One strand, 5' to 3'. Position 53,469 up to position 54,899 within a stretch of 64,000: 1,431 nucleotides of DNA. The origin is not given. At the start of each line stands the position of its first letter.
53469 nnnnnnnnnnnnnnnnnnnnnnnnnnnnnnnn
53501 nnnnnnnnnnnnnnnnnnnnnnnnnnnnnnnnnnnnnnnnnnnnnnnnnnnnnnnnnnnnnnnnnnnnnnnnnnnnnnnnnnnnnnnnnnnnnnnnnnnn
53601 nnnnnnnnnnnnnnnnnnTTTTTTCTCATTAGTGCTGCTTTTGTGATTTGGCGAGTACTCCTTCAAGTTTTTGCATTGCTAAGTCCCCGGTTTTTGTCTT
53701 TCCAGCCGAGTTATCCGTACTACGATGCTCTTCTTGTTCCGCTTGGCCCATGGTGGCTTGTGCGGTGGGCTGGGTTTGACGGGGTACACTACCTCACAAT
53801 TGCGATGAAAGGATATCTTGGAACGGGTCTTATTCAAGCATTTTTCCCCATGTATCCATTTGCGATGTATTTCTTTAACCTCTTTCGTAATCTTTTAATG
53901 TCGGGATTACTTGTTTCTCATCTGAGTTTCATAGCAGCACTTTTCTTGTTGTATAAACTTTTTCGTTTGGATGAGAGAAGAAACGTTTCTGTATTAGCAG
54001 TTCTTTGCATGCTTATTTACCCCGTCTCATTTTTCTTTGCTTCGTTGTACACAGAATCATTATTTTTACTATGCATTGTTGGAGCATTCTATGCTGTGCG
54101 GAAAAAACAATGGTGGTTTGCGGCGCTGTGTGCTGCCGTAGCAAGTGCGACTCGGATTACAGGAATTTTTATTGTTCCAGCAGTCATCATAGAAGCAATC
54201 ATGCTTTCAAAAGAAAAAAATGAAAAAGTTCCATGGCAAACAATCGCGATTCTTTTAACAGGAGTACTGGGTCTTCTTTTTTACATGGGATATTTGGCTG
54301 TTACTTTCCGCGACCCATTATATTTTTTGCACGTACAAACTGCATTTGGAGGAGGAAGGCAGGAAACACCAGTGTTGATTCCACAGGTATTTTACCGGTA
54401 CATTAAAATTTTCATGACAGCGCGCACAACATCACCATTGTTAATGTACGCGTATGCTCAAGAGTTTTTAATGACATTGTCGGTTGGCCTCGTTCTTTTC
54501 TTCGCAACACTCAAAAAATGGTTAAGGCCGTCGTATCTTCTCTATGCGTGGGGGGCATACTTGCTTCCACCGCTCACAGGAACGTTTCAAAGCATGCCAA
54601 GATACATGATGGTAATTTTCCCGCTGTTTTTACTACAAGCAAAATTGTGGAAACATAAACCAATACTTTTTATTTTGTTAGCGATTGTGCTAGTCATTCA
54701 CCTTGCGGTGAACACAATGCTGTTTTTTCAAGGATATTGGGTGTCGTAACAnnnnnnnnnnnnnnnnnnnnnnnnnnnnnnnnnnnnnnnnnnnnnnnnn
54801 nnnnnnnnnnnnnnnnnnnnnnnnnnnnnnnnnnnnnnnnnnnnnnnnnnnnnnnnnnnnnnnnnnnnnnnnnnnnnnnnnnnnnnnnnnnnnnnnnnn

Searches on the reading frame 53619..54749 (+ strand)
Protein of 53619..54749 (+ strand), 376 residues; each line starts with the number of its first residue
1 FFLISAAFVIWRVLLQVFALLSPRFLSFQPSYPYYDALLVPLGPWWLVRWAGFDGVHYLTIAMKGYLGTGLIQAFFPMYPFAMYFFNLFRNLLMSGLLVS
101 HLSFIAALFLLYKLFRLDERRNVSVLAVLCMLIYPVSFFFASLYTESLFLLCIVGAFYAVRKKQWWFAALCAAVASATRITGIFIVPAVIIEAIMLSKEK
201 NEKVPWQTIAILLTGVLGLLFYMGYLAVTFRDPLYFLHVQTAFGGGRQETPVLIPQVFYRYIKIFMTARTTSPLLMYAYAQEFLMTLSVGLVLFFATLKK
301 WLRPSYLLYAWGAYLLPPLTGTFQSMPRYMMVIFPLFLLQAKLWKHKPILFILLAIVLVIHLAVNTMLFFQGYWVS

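Call 46: search_protein_families(library=pfam, proteins=[window:53619-54749:+], max_evalue=1)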
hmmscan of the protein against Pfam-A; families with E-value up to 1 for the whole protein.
window:53619-54749:+ (376 aa): 4 families
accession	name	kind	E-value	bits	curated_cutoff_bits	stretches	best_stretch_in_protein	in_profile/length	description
PF13231.12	PMT_2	-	1.6e-06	28.8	26.1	1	81-221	8-153/160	Dolichyl-phosphate-mannose-protein mannosyltransferase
PF04922.18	DIE2_ALG10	-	5.5e-05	23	27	1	105-195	71-165/391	DIE2/ALG10 family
PF19912.4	DUF6385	-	0.21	12.1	26.8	1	248-272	45-72/82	Domain of unknown function (DUF6385)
PF04188.19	Mannosyl_trans2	-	0.33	10.7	22.4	1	52-295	60-296/443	Mannosyltransferase (PIG-V)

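Call 85: search_solved_structures(query=window:53619-54749:+, max_evalue=1)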
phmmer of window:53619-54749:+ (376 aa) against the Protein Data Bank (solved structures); distinct sequences matched with E-value up to 1: 0.

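Call 89: predict_structure(alignment_id=A2)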
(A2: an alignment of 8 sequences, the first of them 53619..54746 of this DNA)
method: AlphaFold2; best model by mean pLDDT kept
length: 376 residues; sequences in the alignment: 8
mean_pLDDT: 83.4   pTM: 0.88
mean pLDDT of the five models: 83.4, 82.3, 79.7, 78.6, 78.4
residues with pLDDT >= 90: 141; 70-90: 179; 50-70: 50; < 50: 6
segments of 3 or more residues with pLDDT < 50: 244-246
pLDDT, mean of each block of 10 residues (from residue 1): 89 92 86 75 86 70 63 60 74 85 94 95 93 90 84 97 96 84 91 95 94 92 81 76 56 76 73 77 86 92 94 78 70 87 87 89 89 67
secondary structure, 60 per line:
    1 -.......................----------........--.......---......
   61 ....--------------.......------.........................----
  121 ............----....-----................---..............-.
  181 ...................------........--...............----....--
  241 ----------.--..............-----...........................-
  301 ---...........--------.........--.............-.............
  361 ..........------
elements in order: H2-24 H35-42 H45-51 H55-64 H79-85 H92-116 H121-132 H137-140 H146-161 H165-178 H180-199 H206-213 H216-230 H254-267 H273-299 H304-314 H323-331 H334-346 H348-370
